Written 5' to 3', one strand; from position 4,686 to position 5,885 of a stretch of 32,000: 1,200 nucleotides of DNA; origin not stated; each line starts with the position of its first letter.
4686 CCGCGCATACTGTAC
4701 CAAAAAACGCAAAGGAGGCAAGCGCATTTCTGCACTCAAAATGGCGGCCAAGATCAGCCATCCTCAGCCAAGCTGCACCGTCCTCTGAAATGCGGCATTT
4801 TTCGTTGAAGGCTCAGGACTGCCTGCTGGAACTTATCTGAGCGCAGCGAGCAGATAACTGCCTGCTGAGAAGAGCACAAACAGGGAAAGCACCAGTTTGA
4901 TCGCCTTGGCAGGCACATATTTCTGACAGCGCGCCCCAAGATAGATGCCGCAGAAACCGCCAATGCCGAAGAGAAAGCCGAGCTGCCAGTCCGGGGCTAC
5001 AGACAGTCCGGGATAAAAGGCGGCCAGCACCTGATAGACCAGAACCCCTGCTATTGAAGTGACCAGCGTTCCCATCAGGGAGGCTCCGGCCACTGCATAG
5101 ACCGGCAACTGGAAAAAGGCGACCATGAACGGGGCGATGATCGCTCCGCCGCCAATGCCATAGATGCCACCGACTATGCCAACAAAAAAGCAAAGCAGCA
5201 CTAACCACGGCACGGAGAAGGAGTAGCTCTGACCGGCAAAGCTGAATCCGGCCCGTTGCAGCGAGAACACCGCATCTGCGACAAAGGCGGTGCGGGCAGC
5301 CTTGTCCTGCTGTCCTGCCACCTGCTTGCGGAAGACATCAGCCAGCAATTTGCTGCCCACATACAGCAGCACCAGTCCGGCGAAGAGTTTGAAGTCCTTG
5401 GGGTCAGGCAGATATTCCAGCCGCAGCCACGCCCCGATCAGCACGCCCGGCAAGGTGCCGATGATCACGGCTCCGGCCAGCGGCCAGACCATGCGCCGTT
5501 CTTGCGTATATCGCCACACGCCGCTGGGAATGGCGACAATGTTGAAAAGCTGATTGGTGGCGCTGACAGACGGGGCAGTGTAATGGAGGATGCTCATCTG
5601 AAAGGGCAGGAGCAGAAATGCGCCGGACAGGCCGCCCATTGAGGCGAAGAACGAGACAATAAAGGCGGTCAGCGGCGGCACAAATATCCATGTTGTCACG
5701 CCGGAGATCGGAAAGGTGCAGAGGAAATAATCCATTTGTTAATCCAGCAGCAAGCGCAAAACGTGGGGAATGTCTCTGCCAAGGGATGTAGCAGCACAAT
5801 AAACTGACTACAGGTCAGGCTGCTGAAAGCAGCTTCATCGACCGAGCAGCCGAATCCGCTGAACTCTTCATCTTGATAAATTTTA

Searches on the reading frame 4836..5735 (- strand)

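Call 11: search_protein_families(library=pfam, proteins=[window:4836-5735:-], max_evalue=0.01)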
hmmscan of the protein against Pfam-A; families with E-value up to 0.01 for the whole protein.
window:4836-5735:- (300 aa): 1 family
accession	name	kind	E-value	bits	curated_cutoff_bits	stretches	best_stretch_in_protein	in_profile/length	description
PF01925.25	TauE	-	1.3e-38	133.5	32.6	1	22-292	3-235/237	Sulfite exporter TauE/SafE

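Call 12: search_protein_families(library=ncbifam, proteins=[window:4836-5735:-], max_evalue=0.01)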
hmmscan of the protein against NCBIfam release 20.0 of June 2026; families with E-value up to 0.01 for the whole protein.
window:4836-5735:- (300 aa): 2 families
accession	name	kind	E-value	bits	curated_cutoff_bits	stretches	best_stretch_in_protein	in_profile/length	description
TIGR03717.1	R_switched_YjbE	subfamily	0.00079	19.2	134.8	1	77-222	31-166/176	YjbE family putative metal transport protein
NF040961.1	MamO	equivalog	0.00095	17.6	800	1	24-286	377-639/648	magnetosome protein MamO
